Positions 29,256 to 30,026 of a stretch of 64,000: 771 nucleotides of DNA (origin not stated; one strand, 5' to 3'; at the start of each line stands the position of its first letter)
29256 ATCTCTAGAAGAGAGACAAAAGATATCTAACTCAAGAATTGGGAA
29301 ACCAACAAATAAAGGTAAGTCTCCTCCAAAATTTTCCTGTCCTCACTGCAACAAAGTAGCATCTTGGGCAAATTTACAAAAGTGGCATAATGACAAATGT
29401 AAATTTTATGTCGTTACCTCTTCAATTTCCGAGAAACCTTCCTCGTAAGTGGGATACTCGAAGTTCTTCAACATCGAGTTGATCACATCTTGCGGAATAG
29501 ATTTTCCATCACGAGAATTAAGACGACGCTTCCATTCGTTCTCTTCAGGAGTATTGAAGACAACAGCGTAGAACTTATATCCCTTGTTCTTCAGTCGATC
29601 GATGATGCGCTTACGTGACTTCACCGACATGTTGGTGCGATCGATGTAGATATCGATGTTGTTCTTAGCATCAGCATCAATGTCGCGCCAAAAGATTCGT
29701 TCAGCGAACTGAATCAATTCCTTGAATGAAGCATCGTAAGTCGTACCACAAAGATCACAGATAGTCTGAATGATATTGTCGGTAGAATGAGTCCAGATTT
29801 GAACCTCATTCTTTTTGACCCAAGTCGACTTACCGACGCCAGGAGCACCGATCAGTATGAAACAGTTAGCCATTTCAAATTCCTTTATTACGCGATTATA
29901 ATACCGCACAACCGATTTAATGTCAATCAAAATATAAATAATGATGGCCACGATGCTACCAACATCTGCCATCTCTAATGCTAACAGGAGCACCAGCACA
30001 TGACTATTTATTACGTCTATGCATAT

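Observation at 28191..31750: RNA end-healing and sealing module interrupted at both junctions by plus-strand GIY-YIG genes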

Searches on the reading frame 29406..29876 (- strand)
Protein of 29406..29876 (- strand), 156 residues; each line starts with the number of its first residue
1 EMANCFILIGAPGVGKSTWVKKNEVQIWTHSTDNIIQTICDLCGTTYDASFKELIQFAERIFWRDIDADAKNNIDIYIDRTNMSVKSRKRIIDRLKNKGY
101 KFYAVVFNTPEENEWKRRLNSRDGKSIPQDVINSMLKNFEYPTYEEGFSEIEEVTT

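Call 8: search_dna_similar(query=window:29406-29876:-, collection=phages, mode=protein, max_rows=30)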
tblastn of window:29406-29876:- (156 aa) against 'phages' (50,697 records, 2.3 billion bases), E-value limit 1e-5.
Records with a match: 44; places in all: 44; records where one place covers at least 80% of the query: 44.
Best place of each record, by identity: <60% 44.
By first word of the organism name: Campylobacter 14; Aeromonas 11; Sinorhizobium 2; Caulobacter 2; Ruegeria 2; uncultured 2; Stenotrophomonas 2; Rhizobium 1; Xanthomonas 1; Bacteriophage 1; and 6 more.
By host as written in the record: - 7; Aeromonas salmonicida subsp. salmonicida 6; Campylobacter jejuni 5; Campylobacter sp. 4; Ruegeria pomeroyi DSS-3 3; Aeromonas salmonicida 3; Sinorhizobium meliloti 2; Caulobacter crescentus CB15 2; and 12 more.
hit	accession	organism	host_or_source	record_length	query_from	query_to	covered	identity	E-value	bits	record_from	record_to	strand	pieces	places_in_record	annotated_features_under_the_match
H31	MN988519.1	Rhizobium phage RHph_I1_18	Rhizobium phaseoli I1_18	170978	6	151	94%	38.3%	5e-24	102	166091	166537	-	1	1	putative polynucleotide kinase protein | hypothetical protein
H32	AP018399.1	Xanthomonas phage XacN1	Xanthomonas citri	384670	5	154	96%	35.4%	4e-13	71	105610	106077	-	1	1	predicted kinase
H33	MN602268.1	Bacteriophage DSS3_MAL1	-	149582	7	156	96%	35.3%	4e-10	62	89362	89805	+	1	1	zeta toxin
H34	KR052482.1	Sinorhizobium phage phiN3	Sinorhizobium meliloti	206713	1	152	97%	34.8%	3e-12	69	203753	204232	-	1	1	putative polyA polymerase | putative YahA protein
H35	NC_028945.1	Sinorhizobium phage phiN3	Sinorhizobium meliloti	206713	1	152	97%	34.8%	3e-12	69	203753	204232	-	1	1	putative polyA polymerase | putative YahA protein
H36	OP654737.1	Campylobacter phage vB_CjeM_WX1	Campylobacter jejuni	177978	7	152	94%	35.6%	1e-7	55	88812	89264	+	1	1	AAA family ATPase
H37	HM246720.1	Campylobacter phage vB_CcoM-IBB_35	-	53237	7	152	94%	34.8%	7e-7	53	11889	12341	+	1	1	hypothetical protein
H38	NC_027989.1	Campylobacter phage vB_CcoM-IBB_35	-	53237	7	152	94%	34.8%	7e-7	53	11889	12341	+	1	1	AAA family ATPase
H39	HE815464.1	Campylobacter phage CP21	Campylobacter sp.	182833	7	152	94%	34.6%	2e-6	52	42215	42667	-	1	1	CP21_070: putative poly A polymerase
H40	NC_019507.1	Campylobacter phage CP21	Campylobacter sp.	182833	7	152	94%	34.6%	2e-6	52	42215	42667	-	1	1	CP21_070: putative poly A polymerase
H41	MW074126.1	Campylobacter phage CJLB-14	Campylobacter jejuni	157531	7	152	94%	34.6%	2e-6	52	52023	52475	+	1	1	hypothetical protein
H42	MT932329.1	Campylobacter phage F379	Campylobacter jejuni RM1221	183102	7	152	94%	34.6%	2e-6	52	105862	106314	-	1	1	putative polyA polymerase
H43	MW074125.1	Campylobacter phage CJLB-12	Campylobacter jejuni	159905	7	152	94%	34.6%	4e-6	51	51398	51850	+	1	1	hypothetical protein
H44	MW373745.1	Campylobacter phage CJLB-13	Campylobacter jejuni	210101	7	152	94%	34.6%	4e-6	51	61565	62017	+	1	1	record has no annotation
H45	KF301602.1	Caulobacter phage Cr30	Caulobacter crescentus CB15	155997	6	151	94%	34.2%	7e-13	70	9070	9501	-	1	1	hypothetical protein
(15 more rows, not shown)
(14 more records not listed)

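Call 17: search_solved_structures(query=window:29406-29873:-, max_evalue=1, show_alignments=3)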
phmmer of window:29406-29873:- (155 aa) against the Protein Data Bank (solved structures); distinct sequences matched with E-value up to 1: 15.
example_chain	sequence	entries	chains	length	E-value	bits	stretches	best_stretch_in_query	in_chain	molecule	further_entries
3adb_A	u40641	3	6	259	1.5e-09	41.1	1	5-143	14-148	L-seryl-tRNA(Sec) kinase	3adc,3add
3a4l_A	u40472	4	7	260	1.6e-09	41.1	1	5-143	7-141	L-seryl-tRNA(Sec) kinase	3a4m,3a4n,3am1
4gp7_A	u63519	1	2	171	2.1e-05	27.7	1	5-131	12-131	Metallophosphoesterase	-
4jst_A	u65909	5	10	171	4e-05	26.7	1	5-131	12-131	Metallophosphoesterase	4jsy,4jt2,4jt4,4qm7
4gp6_A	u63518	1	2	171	4.3e-05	26.6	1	5-131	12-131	Metallophosphoesterase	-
4mde_A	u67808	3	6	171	4.8e-05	26.5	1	5-129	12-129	Metallophosphoesterase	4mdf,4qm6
3u7g_A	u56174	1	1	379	0.00011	25.3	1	73-153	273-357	Bifunctional polynucleotide phosphatase/kinase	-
3u7e_B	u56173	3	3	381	0.00012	25.3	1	73-153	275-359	Bifunctional polynucleotide phosphatase/kinase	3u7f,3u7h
1yj5_A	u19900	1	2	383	0.00012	25.2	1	73-153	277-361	5' polynucleotide kinase-3' phosphatase catalytic domain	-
1ly1_A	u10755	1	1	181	0.00014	25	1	75-138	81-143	polynucleotide kinase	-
3zvl_A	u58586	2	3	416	0.00015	24.9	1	73-153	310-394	BIFUNCTIONAL POLYNUCLEOTIDE PHOSPHATASE/KINASE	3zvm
3zvn_A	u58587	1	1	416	0.00015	24.9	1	73-153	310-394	BIFUNCTIONAL POLYNUCLEOTIDE PHOSPHATASE/KINASE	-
4xrp_A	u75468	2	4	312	0.0005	23.2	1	4-147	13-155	Pnkp1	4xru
1ltq_A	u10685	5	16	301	0.00052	23.1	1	75-138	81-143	POLYNUCLEOTIDE KINASE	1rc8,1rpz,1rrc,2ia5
9d8a_A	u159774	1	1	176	0.45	13.6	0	72-121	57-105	Rhizopus azygosporus Kinase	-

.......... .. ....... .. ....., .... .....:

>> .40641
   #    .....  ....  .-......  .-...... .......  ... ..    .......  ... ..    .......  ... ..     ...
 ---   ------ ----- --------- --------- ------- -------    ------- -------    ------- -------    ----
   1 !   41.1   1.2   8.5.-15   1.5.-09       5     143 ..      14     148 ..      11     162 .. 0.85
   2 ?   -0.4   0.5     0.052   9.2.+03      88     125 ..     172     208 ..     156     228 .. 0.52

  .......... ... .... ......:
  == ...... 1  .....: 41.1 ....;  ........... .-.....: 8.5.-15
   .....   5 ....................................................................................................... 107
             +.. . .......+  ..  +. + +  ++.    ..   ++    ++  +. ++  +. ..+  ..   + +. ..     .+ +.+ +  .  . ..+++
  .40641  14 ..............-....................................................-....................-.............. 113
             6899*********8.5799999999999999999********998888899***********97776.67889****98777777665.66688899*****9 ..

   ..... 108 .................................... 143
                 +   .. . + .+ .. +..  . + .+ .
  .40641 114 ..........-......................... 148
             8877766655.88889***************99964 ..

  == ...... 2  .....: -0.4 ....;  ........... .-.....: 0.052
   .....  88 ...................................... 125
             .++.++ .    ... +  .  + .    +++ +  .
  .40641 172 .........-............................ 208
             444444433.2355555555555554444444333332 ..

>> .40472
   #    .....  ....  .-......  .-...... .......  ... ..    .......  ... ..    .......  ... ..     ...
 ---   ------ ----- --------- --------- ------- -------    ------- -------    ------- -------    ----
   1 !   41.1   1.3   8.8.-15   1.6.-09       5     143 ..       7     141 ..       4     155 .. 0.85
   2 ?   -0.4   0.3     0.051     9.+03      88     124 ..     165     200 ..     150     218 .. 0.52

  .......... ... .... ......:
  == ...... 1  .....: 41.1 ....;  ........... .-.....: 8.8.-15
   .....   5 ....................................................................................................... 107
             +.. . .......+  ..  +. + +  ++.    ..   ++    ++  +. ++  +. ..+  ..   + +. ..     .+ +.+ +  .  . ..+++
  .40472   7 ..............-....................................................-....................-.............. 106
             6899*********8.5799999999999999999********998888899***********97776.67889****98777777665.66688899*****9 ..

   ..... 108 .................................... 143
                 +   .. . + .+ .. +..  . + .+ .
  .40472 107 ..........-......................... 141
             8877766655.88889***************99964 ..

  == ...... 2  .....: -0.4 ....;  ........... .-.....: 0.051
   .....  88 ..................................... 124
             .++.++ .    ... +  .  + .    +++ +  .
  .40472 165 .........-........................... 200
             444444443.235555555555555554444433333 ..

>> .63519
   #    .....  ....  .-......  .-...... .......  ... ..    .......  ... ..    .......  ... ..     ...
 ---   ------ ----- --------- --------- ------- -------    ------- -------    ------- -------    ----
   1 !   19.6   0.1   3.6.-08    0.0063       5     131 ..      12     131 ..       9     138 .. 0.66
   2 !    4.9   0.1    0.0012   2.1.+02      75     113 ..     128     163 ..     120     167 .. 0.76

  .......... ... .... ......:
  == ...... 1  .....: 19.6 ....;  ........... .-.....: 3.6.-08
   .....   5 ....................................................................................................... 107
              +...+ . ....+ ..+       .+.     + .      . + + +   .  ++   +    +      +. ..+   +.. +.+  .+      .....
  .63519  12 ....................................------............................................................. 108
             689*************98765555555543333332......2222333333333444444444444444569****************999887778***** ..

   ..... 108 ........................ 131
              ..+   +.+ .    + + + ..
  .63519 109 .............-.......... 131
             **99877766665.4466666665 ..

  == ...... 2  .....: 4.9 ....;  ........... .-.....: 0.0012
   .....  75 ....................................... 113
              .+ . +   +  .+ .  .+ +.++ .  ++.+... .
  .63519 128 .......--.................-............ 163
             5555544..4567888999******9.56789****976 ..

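Call 25: find_related_loci(query=window:29406-29873:-, collection=viral_contigs, flank=10000)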
Query window:29406-29873:- (155 aa) in viral_contigs; peptide patterns used: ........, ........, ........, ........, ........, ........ (x = any residue, [..] = any of these).
4 stretches matched a pattern; 3 encode a relative of the query (tblastn E <= 1e-3); 3 distinct loci.
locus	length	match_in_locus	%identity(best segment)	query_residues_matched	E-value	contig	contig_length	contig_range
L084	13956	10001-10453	48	1-150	2e-44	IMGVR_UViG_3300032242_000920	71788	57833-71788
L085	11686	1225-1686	50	1-150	2e-44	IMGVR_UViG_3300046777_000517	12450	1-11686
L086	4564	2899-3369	48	1-153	5e-43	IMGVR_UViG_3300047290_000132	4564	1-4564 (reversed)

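Call 27: find_homologous_proteins(query=window:29406-29873:-)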
Query window:29406-29873:- (155 aa): 52 proteins with E <= 0.001 among 59 candidates.
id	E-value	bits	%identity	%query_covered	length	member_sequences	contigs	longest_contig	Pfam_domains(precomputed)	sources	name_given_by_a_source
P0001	1.8e-100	351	100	100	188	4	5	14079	PF13671.13,PF08433.17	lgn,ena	-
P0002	1.5e-78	280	80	99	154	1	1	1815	PF13671.13,PF08433.17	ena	-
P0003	3.1e-46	175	56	95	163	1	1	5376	PF13671.13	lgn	-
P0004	7.5e-46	174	55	95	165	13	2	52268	PF18751.8,PF13671.13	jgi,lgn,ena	jgi:predicted kinase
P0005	2.3e-45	172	54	95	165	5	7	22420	PF13671.13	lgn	-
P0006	2.2e-44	169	54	95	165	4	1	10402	PF13671.13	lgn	-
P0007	2.4e-44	169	53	95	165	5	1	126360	PF13671.13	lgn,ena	-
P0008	4.1e-44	168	53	95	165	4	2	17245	PF13671.13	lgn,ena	-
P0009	1.1e-43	167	54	95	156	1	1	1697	PF13671.13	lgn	-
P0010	1.4e-43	166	54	95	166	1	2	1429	PF13671.13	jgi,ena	jgi:predicted kinase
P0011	1.8e-43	166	54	95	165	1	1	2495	PF13671.13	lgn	-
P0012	2.1e-43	166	51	95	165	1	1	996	PF13671.13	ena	-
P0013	7.1e-42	161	52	97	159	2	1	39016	PF13671.13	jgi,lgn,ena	jgi:predicted kinase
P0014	1.8e-41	159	52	97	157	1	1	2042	PF13671.13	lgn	-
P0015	6.6e-41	158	53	97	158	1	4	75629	PF13671.13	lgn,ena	-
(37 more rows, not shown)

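Call 28: find_encoding_contigs(protein=P0002, flank=10000, max_places=4)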
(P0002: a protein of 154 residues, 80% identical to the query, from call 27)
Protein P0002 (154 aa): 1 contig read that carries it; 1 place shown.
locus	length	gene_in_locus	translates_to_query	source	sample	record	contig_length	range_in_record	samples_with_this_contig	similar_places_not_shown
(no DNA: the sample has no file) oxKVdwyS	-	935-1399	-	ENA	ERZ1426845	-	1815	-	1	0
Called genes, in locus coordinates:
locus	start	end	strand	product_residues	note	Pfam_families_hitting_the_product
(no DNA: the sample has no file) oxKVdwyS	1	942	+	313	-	?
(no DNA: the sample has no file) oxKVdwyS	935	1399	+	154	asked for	PF08433:KTI12 (weak), PF13671:AAA_33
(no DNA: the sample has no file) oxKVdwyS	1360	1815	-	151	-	?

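Call 29: find_encoding_contigs(protein=P0007, flank=8000, max_places=3)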
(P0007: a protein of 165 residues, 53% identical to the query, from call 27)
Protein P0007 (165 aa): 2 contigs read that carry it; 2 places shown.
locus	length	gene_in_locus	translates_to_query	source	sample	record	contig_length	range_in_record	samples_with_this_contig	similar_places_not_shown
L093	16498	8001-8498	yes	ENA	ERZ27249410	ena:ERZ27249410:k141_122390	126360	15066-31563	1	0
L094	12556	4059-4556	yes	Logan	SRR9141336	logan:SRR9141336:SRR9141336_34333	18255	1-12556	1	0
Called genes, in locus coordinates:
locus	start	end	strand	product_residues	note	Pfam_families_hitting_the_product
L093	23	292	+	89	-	-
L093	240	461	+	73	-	-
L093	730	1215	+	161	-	-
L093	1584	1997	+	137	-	-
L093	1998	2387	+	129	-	-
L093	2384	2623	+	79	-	-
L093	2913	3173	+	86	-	-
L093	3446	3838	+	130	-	PF00587:tRNA-synt_2b, PF13393:tRNA-synt_His, PF00152:tRNA-synt_2 (faint)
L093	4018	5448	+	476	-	PF11443:DUF2828, PF25043:DUF7788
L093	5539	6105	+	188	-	-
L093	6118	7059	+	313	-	PF09511:RNA_lig_T4_1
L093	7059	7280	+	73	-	-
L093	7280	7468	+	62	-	-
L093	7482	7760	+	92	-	-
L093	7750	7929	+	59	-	-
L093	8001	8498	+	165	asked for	PF13671:AAA_33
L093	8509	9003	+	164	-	PF06941:NT5C (weak)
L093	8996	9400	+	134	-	PF01467:CTP_transf_like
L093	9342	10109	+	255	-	PF00294:PfkB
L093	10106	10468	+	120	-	PF07883:Cupin_2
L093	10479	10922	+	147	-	PF05292:MCD (weak)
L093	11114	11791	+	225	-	-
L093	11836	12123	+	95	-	-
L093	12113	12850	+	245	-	-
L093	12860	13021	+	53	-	-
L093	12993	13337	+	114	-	-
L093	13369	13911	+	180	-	PF00929:RNase_T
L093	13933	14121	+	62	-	-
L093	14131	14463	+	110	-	-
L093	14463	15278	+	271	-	-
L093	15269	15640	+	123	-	-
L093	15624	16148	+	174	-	-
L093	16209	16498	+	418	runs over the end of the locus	-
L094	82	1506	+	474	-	PF11443:DUF2828, PF25043:DUF7788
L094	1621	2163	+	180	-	-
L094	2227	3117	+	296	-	PF09511:RNA_lig_T4_1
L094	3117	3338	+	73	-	-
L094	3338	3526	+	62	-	-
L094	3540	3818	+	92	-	-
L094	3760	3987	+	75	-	-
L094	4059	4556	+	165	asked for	PF13671:AAA_33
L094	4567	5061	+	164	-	PF06941:NT5C (weak)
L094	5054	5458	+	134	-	PF01467:CTP_transf_like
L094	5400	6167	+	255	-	PF00294:PfkB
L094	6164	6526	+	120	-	PF07883:Cupin_2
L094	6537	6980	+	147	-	PF05292:MCD (weak)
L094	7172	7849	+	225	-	-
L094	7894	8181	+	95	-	-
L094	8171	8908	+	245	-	-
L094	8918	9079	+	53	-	-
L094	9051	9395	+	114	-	-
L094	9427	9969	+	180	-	PF00929:RNase_T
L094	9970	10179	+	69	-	-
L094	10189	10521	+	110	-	-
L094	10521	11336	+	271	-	-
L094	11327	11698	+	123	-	-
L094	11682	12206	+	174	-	-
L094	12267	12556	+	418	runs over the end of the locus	-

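Call 30: find_encoding_contigs(protein=P0004, flank=8000, max_places=3)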
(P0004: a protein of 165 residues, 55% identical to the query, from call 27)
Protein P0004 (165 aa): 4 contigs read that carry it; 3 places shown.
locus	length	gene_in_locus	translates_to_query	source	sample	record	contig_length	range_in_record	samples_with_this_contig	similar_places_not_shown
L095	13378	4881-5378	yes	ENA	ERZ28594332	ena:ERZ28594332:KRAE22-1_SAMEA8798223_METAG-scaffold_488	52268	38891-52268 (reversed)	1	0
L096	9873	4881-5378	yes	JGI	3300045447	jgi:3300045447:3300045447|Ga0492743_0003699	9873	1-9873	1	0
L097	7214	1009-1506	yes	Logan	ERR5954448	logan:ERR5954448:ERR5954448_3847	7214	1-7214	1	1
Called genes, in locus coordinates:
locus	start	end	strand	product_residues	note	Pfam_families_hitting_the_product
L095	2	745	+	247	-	?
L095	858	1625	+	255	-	-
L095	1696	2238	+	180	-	-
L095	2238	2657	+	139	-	-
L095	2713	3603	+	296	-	PF09511:RNA_lig_T4_1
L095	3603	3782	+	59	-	-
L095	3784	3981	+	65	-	-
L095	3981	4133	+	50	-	-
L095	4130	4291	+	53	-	-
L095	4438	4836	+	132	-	-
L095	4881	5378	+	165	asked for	PF13671:AAA_33, PF18751:Ploopntkinase3 (faint)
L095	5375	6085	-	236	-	PF07460:NUMOD3 (faint)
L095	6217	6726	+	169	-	-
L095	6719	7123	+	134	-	PF01467:CTP_transf_like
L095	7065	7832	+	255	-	PF00294:PfkB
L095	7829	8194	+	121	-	PF07883:Cupin_2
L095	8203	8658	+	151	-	PF05292:MCD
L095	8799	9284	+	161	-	PF00383:dCMP_cyt_deam_1, PF14437:MafB19-deam, PF14439:Bd3614-deam (weak)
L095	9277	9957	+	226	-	-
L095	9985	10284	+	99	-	-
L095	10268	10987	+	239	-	-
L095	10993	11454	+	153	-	-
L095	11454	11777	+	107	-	-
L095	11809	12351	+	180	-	PF00929:RNase_T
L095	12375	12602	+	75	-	-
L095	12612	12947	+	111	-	-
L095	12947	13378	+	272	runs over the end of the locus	-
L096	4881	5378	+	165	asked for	PF13671:AAA_33, PF18751:Ploopntkinase3 (faint)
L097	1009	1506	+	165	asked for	PF13671:AAA_33, PF18751:Ploopntkinase3 (faint)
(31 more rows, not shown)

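Call 46: find_related_loci(query=window:29406-29873:-, collection=metagenome_contigs, flank=6000)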
Query window:29406-29873:- (155 aa) in metagenome_contigs; peptide patterns used: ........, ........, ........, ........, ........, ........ (x = any residue, [..] = any of these).
65 stretches matched a pattern; 6 encode a relative of the query (tblastn E <= 1e-3); 6 distinct loci.
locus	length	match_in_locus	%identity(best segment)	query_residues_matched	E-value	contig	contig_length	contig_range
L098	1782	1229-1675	54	4-150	2e-52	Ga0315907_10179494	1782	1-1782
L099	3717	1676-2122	54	4-150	2e-51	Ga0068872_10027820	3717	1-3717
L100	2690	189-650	51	1-153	1e-48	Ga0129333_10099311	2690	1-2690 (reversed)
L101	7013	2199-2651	48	1-150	2e-44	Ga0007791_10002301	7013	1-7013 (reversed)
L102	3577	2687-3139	48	1-150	2e-44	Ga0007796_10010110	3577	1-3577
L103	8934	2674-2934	28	70-147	3e-5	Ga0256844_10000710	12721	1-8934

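Call 59: search_protein_families(library=pfam, proteins=[L085:2093-3133:+], max_evalue=0.01)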
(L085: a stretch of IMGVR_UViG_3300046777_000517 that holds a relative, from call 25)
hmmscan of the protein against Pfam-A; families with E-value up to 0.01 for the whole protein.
L085:2093-3133:+ (346 aa): 6 families
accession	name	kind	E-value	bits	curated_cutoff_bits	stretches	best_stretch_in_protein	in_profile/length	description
PF00535.33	Glycos_transf_2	-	1e-18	68.3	23.3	1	5-169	1-165/168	Glycosyl transferase family 2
PF13641.12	Glyco_tranf_2_3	-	1.1e-17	65.3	27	1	4-224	3-230/230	Glycosyltransferase like family 2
PF13632.12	Glyco_trans_2_3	-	5.2e-13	49.7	27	1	84-280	1-197/198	Glycosyl transferase family group 2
PF13704.12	Glyco_tranf_2_4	-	3.6e-06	27.8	27.5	1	12-92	2-82/98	Glycosyl transferase family 2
PF03142.21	Chitin_synth_2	-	6.2e-05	22.3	27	1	81-167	201-288/527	Chitin synthase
PF13506.12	Glyco_transf_21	-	0.00093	19.1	21.7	1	81-222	30-173/174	Glycosyl transferase family 21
